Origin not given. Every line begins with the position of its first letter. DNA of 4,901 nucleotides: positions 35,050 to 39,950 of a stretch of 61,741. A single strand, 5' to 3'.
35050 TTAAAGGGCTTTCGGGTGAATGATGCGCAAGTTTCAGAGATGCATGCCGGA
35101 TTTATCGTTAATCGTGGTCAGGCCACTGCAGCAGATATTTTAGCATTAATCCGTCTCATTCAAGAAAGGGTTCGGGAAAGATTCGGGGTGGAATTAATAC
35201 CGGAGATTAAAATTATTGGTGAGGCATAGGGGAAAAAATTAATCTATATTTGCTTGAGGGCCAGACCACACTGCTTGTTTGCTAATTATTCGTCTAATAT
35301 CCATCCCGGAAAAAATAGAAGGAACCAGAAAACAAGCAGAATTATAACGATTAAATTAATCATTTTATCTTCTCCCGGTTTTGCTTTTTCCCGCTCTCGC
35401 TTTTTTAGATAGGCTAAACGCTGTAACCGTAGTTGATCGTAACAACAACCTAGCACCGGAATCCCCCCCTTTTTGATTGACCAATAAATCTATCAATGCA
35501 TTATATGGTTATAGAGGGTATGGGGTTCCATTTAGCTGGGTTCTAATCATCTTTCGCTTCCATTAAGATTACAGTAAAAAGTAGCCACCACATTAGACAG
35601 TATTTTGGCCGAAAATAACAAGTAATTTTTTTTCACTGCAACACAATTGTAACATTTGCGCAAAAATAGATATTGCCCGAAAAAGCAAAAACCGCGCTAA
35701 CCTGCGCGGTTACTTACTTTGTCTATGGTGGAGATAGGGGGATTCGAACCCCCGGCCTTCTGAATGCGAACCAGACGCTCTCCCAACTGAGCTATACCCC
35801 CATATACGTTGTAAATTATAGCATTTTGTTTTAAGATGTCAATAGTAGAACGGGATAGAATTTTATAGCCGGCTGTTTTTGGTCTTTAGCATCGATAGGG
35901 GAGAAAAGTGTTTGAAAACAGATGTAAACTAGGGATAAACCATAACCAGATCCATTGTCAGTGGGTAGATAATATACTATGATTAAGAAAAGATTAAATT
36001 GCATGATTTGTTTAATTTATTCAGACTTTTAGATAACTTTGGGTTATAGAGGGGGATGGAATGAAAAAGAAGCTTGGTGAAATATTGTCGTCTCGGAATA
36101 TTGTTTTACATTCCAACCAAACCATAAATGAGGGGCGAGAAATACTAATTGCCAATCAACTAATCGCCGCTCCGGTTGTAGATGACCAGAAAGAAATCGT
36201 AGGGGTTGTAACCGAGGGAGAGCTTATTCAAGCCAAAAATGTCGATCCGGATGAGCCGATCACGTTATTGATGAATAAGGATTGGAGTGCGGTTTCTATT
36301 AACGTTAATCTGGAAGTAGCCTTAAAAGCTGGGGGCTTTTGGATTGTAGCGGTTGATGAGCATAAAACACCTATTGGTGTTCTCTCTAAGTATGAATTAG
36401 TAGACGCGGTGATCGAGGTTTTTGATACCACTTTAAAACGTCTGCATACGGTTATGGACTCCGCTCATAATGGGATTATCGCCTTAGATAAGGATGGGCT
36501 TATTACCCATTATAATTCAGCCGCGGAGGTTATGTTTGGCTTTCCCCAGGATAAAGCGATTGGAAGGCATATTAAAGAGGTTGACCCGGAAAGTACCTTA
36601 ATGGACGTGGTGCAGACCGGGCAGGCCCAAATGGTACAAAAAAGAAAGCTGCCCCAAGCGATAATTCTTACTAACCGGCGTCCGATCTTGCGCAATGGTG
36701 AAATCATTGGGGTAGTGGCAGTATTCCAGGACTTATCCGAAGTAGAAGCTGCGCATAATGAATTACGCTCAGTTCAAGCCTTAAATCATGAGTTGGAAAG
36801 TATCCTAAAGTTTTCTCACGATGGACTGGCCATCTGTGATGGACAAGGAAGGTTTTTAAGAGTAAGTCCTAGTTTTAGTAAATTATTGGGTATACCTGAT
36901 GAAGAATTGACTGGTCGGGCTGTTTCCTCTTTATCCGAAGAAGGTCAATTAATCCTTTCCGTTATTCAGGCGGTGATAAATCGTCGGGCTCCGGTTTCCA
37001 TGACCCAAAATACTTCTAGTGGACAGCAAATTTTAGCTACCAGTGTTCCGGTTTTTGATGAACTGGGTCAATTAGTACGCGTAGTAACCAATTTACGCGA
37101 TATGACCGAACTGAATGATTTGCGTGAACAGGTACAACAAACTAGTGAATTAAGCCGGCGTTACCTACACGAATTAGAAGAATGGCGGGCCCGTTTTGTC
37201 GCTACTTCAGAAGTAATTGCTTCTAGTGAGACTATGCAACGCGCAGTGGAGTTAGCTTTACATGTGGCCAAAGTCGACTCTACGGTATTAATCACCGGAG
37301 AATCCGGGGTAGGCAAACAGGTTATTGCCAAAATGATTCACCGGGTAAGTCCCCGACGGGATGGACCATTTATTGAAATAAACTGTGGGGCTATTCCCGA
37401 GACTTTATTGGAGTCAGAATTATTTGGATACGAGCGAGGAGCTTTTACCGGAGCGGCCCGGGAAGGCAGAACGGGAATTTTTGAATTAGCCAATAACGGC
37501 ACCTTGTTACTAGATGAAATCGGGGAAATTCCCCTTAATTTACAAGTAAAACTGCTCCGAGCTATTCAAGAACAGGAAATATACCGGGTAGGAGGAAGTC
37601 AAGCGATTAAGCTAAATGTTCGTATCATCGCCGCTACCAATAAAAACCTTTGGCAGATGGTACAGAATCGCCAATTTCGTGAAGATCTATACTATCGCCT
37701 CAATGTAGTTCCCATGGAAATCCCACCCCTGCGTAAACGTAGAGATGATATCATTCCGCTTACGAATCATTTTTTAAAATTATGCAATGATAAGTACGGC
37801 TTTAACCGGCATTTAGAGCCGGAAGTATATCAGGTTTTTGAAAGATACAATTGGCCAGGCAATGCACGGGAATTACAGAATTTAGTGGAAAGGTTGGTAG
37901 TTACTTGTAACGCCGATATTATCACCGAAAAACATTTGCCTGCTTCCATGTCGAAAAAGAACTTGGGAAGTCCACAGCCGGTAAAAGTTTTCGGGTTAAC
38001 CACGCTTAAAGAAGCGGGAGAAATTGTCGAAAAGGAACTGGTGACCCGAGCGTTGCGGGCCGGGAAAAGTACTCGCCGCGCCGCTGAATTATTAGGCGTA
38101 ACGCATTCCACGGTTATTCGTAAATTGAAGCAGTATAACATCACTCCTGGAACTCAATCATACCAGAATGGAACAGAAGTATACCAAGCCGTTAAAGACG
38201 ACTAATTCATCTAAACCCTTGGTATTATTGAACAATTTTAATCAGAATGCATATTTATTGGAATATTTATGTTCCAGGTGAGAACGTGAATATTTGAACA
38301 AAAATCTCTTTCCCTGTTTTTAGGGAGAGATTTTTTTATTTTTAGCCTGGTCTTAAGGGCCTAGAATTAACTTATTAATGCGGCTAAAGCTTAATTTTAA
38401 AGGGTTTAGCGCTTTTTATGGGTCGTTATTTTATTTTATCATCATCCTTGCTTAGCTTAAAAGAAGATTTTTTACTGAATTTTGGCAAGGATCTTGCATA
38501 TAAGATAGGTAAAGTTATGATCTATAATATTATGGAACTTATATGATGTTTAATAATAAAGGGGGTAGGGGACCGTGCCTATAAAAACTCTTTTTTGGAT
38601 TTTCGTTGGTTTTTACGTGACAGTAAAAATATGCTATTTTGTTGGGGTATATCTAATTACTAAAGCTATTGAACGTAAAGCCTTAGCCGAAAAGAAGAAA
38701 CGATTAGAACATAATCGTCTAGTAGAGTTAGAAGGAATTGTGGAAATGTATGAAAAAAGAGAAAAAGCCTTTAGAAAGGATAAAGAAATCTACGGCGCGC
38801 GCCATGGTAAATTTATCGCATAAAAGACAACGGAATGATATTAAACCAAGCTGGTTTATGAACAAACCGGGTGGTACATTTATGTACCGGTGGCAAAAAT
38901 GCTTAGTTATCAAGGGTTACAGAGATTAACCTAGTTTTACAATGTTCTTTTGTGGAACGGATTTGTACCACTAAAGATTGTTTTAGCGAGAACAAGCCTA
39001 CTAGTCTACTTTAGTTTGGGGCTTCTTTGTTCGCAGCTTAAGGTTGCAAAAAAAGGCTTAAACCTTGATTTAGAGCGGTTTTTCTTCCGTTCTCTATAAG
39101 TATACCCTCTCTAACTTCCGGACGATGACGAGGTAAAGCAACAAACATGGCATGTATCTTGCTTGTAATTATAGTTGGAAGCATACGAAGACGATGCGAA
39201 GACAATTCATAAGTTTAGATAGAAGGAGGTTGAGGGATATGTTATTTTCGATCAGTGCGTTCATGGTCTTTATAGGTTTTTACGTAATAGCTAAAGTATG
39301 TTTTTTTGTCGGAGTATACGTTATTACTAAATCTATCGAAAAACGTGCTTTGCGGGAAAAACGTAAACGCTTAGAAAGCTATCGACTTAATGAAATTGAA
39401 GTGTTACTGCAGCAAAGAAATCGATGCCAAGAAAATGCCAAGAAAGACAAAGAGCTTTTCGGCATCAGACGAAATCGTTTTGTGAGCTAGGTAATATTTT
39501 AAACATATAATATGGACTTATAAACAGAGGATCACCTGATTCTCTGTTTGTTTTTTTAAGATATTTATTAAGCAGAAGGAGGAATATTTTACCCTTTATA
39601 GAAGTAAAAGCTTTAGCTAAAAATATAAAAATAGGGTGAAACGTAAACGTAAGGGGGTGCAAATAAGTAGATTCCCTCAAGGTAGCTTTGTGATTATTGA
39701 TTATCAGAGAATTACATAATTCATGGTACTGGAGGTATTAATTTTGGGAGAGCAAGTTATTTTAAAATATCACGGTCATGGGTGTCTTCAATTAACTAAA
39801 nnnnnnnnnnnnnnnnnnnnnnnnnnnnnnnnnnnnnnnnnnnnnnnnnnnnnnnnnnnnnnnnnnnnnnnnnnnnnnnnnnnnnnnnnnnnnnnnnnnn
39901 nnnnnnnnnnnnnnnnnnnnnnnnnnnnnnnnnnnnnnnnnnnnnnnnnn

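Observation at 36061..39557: Candidate new system: a sigma54 activator driving two paralogous small membrane proteins from twin promoters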

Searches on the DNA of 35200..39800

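Call 31: search_rna_families(source=window, start=35200, end=39800, threshold=evalue, max_evalue=1)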
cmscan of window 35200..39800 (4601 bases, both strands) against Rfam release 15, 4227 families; matches with E-value up to 1: 4.
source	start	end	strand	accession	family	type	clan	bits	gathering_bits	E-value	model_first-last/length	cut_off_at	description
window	35729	35801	-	RF00005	tRNA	Gene; tRNA;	CL00001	67.1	29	1.4e-13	1-71/71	no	tRNA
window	38294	38343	+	RF04343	Plastid-psbA-2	Cis-reg;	CL00153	29.2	55.8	0.013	1-60/60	no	Plastid-psbA-2 3UTR RNA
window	35729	35774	+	RF04351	Plastid-psbl-rps4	Cis-reg;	-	27.6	68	0.0093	1-53/53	no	Plastid-psbl-rps4 3UTR RNA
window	35257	35351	-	RF03719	mir-3914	Gene; miRNA;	-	20.9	97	0.8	1-95/95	no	mir-3914 microRNA precursor family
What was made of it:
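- Tried and rejected: There is no riboswitch or sRNA in the leaders or spacers (call 31).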

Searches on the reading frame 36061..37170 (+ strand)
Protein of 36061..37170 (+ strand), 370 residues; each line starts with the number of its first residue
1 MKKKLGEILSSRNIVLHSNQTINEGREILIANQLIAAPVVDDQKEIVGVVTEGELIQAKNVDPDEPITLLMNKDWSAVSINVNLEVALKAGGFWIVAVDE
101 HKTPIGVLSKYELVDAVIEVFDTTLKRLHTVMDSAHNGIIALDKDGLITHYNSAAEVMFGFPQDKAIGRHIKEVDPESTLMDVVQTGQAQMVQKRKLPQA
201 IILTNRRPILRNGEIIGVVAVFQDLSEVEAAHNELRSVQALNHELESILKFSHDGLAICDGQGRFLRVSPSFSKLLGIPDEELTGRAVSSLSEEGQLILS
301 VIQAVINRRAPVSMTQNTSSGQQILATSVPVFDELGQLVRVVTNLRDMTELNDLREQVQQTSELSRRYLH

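Call 49: find_homologous_proteins(query=window:36061-37170:+, max_evalue=0.00001)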
Query window:36061-37170:+ (370 aa): 12 proteins with E <= 0.00001 among 6092 candidates.
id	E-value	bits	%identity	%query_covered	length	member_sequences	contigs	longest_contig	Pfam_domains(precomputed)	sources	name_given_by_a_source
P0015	5.4e-53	198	41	65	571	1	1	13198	PF13426.14,PF13188.14,PF12860.14,PF00158.33,PF25601.2,PF18024.8,PF08448.17,PF00989.32,PF14532.13,PF07728.21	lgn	-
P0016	1.5e-51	194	33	99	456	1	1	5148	PF13426.14,PF13188.14,PF00158.33,PF08448.17,PF00989.32,PF00571.34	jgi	-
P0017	3.2e-46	176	38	64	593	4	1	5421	PF13426.14,PF13188.14,PF00493.30,PF00004.36,PF14532.13,PF07728.21,PF00158.33,PF07724.21,PF25601.2,PF02954.26,PF18024.8,PF08448.17,PF00989.32,PF01078.28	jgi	jgi:PAS domain S-box-containing protein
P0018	2.5e-27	114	26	58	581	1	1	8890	PF13596.13,PF13426.14,PF13188.14,PF00158.33,PF25601.2,PF02954.26,PF08448.17,PF00989.32,PF14532.13,PF07728.21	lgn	-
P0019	4.4e-27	113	32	64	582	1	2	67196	PF13426.14,PF13188.14,PF00158.33,PF25601.2,PF18024.8,PF08448.17,PF00004.36,PF00989.32,PF14532.13,PF07728.21,PF01078.28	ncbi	-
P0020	8.4e-13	66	34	36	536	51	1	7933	PF14689.12,PF08448.17,PF02518.32,PF00989.32,PF17203.11,PF14501.13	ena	-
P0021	3.5e-10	58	35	32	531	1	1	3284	PF14689.12,PF02518.32,PF00989.32,PF17203.11,PF14501.13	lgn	-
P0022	1.7e-9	56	29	56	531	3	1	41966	PF13596.13,PF14689.12,PF02518.32,PF17203.11,PF14501.13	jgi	jgi:two-component system, CitB family, sensor histidine kinase DctS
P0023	9.7e-9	53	26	56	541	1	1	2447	PF13426.14,PF14689.12,PF02518.32,PF00989.32,PF17203.11,PF14501.13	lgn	-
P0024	5.5e-8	51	32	33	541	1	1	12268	PF14689.12,PF02518.32,PF00989.32,PF17203.11,PF14501.13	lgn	-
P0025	5.3e-7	47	30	34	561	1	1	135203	PF14689.12,PF02518.32,PF17202.11,PF17203.11,PF14501.13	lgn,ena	-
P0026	5.5e-7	47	25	45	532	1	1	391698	PF08447.19,PF13426.14,PF13188.14,PF08670.18,PF08448.17,PF02518.32,PF00512.32,PF00989.32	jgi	jgi:PAS domain S-box-containing protein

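Call 50: find_encoding_contigs(protein=P0016, flank=5000, max_places=2)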
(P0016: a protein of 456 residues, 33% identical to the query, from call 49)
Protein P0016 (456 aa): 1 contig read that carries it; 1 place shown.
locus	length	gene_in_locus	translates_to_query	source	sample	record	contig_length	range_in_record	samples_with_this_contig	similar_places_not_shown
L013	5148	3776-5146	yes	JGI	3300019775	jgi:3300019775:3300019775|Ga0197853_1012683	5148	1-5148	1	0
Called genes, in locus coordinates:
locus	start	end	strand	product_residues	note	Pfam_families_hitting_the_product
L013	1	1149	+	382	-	?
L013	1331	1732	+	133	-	-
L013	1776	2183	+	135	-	-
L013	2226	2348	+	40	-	-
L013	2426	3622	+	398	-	PF03977:OAD_beta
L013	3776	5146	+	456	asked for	PF00571:CBS, PF00989:PAS, PF13188:PAS_8 (faint), PF00989:PAS, PF08448:PAS_4 (weak), PF13426:PAS_9, PF00158:Sigma54_activat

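Call 51: find_encoding_contigs(protein=P0015, flank=5000, max_places=2)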
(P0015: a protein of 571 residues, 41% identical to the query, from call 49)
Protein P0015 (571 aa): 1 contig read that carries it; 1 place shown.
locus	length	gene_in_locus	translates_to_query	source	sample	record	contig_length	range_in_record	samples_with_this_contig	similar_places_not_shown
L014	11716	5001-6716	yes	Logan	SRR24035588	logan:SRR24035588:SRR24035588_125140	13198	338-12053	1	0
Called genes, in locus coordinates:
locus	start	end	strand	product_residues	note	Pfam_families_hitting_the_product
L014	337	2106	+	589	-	PF08269:dCache_2, PF17200:sCache_2, PF00672:HAMP, PF00015:MCPsignal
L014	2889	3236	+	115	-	-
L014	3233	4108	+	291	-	PF00571:CBS (faint), PF00990:GGDEF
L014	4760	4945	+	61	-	-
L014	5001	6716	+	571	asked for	PF00989:PAS, PF00989:PAS, PF08448:PAS_4, PF13426:PAS_9, PF00158:Sigma54_activat, PF14532:Sigma54_activ_2, PF25601:AAA_lid_14, PF18024:HTH_50, +5 more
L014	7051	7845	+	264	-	PF00809:Pterin_bind, PF03599:CdhD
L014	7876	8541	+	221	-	PF07796:DUF1638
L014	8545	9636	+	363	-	PF01208:URO-D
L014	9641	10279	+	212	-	PF02607:B12-binding_2, PF02310:B12-binding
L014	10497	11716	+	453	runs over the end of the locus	PF00083:Sugar_tr, PF06779:MFS_4 (weak), PF07690:MFS_1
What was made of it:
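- Tried and rejected: Neither is informative about A and B (calls 49-51).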

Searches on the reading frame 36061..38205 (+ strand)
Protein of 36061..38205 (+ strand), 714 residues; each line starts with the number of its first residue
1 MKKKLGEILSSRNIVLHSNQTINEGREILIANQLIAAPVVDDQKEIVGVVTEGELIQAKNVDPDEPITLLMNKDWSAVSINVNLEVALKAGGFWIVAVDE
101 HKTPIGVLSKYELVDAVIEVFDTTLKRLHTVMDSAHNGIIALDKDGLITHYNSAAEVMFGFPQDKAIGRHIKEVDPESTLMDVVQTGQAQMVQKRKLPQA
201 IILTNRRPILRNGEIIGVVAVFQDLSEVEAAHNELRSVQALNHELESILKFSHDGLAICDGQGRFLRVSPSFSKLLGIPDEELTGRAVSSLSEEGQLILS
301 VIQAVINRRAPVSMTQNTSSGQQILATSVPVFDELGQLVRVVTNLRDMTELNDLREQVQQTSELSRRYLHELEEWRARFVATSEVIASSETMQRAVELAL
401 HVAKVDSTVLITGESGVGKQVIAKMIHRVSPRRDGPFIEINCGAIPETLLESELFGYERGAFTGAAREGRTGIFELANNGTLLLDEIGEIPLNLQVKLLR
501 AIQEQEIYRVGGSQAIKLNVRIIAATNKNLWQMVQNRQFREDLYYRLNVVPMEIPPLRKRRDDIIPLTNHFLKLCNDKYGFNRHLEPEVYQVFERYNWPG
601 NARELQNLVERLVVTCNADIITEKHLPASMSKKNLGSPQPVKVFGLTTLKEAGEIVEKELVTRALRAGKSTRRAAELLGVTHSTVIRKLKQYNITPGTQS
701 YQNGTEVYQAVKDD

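Call 7: search_protein_families(library=pfam, proteins=[window:36061-38205:+], max_evalue=0.01)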
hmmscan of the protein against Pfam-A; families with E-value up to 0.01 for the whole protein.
window:36061-38205:+ (714 aa): 21 families
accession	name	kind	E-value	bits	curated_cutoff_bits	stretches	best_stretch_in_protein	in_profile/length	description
PF00158.32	Sigma54_activat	-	4.8e-71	238.3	20.2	1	386-552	2-167/168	Sigma-54 interaction domain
PF25601.1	AAA_lid_14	-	1.2e-23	83.2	27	1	558-636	1-80/87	AAA+ ATPase lid domain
PF08448.16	PAS_4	-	3.3e-21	76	23.1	2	252-351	4-108/110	PAS fold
PF00989.32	PAS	-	2.1e-20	73.3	22.6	2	127-224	2-112/113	PAS fold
PF14532.12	Sigma54_activ_2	-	1.9e-18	67.4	25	1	388-557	3-138/138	Sigma-54 interaction domain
PF13426.13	PAS_9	-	1.8e-17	63.9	27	2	254-350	2-103/103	PAS domain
PF13188.13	PAS_8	-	3.5e-14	52.5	21.8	2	127-176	2-52/65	PAS domain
PF18024.7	HTH_50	-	3e-13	49.7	27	1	648-694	3-49/50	Helix-turn-helix domain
PF00571.33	CBS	-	7.2e-10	39.5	24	1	6-58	2-54/57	CBS domain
PF13596.12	PAS_10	-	2.8e-07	31.6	22.1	1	130-225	3-105/106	PAS domain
PF02954.25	HTH_8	-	7.7e-06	26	22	1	654-692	3-42/42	Bacterial regulatory protein, Fis family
PF01078.27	Mg_chelatase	-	2.8e-05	24.1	20.3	0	461-528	89-158/207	Magnesium chelatase, subunit ChlI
PF07728.20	AAA_5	-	5.3e-05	23.7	22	1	409-529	2-124/139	AAA domain (dynein-related subfamily)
PF20720.3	nSTAND3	-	0.00029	21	27.2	1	394-426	5-37/155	Novel STAND NTPase 3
PF12860.13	PAS_7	-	0.00092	19.8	27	0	133-174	2-44/115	PAS fold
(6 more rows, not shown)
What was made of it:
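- Checked: ORF 36061-38205 (714 aa) matches Pfam CBS (residues 6-58), two PAS domains (127-224 and 252-351), Sigma54_activat (E 4.8e-71), AAA_lid_14 and HTH_50 (call 7).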

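Call 30: search_protein_families(library=ncbifam, proteins=[window:36061-38205:+], max_evalue=1)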
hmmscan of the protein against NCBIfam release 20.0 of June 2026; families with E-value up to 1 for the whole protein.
window:36061-38205:+ (714 aa): 66 families (the best 25 are shown)
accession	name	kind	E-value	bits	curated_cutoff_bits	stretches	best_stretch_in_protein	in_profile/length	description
NF041552.1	TF_PrdR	equivalog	1.9e-153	511.9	795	2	238-693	129-577/577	sigma-54 dependent transcriptional regulator PrdR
TIGR01817.1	nifA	equivalog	4.1e-104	349.3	528.85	1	336-642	153-457/534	nif-specific transcriptional activator NifA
NF008469.0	PRK11361.1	equivalog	3.6e-96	322.7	714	1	347-697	108-459/461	acetoacetate metabolism transcriptional regulator AtoC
TIGR02915.1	PEP_resp_reg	equivalog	3.2e-94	316.3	502.6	1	381-694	137-444/445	PEP-CTERM-box response regulator transcription factor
NF003451.0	PRK05022.1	equivalog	5e-93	312.5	476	1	347-694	161-510/512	nitric oxide reductase transcriptional regulator NorR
NF038308.1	RNA_repair_RtcR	equivalog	2.4e-91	307.2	650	1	354-693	153-517/530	RNA repair transcriptional activator RtcR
TIGR01818.1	ntrC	equivalog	2.4e-91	306.9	558.6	1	378-691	129-462/463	nitrogen regulation protein NR(I)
TIGR02329.1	propionate_PrpR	equivalog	3e-90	303.3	499.2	1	373-690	203-525/526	propionate catabolism operon regulatory protein PrpR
NF050807.1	TransRegFlbDCaul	equivalog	4.7e-88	296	750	1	383-693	118-439/454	sigma-54-dependent transcriptional regulator FlbD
NF049963.1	RespRegFlgRCampy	domain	5.6e-86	289.1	750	1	380-694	131-429/429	fla regulon two-component system response regulator FlgR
NF011953.0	PRK15424.1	equivalog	1.6e-84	284.5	703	1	373-692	210-534/538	propionate catabolism operon regulatory protein PrpR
NF041946.1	LuxO_transreg_Vib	equivalog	1.2e-83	281.4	800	1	382-693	132-461/463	quorum-sensing sigma-54 dependent transcriptional regulator LuxO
NF008085.0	PRK10820.1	equivalog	1.9e-81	274.2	576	1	382-695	203-513/520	transcriptional regulator TyrR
NF007689.0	PRK10365.1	equivalog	1.3e-79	268.1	760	1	359-690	114-440/441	sigma-54-dependent response regulator transcription factor ZraR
NF011958.0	PRK15429.1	equivalog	5.9e-78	263.1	830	1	383-694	379-686/692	formate hydrogenlyase transcriptional activator FlhA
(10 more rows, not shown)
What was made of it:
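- On PrdR (NF041552 equivalog): The best-scoring stretch aligns model positions 129-577 to residues 238-693 (call 30).
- On Psp system (PspF, PspA, PspB, PspC, PspG): The NCBIfam PspF models score well below their cutoffs (call 30).
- Closest known: PrdR, the sigma-54 activator of proline reductase in Clostridioides difficile. Same: It is the best-scoring named family for the activator: 512 bits, with the best-scoring stretch over PAS2, AAA+ and HTH (call 30).
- The best NCBIfam match of the activator is PrdR (call 30).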

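Call 48: search_protein_families(library=padloc, proteins=[window:36061-38205:+], max_evalue=1)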
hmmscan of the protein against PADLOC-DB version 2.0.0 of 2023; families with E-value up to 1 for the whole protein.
window:36061-38205:+ (714 aa): 7 families
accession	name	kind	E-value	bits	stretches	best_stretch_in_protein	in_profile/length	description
PDLC01995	RtcR_PspF2--CARF_AAA_HTH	-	1.9e-108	361.7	1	366-694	149-480/481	-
PDLC01994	RtcR_PspF1--CARF_AAA_HTH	-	2.6e-54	183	1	385-690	162-466/468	-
PDLC01993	RtcR--CARF_AAA_HTH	-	1.5e-50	170.2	1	364-628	163-434/523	-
PDLC04606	PDC-M37B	-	0.002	15.3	1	409-460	177-227/390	-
PDLC04133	mad1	-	0.015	13.6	1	671-705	8-39/60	mads_1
PDLC01854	CARF3--CARF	-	0.019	12.6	1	498-557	85-142/208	-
PDLC04605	PDC-M37B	-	0.027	11.5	1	409-486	307-382/518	-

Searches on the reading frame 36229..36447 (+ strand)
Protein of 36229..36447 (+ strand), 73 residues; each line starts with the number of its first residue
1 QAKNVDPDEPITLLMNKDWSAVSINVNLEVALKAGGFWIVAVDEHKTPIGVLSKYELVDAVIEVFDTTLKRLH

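Call 66: search_protein_families(library=pfam, proteins=[window:36229-36447:+], max_evalue=10)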
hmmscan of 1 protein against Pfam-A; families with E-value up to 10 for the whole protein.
seq(73 aa): 1 family
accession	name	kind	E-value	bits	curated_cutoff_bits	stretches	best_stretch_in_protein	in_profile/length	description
PF00571.33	CBS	-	0.063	14.1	24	1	37-62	30-56/57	CBS domain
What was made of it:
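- Checked: A second CBS repeat is only weakly detectable (E 0.063, call 66).
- The second CBS repeat is below threshold (call 66), so a ligand-binding CBS pair (Bateman module) is not established.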
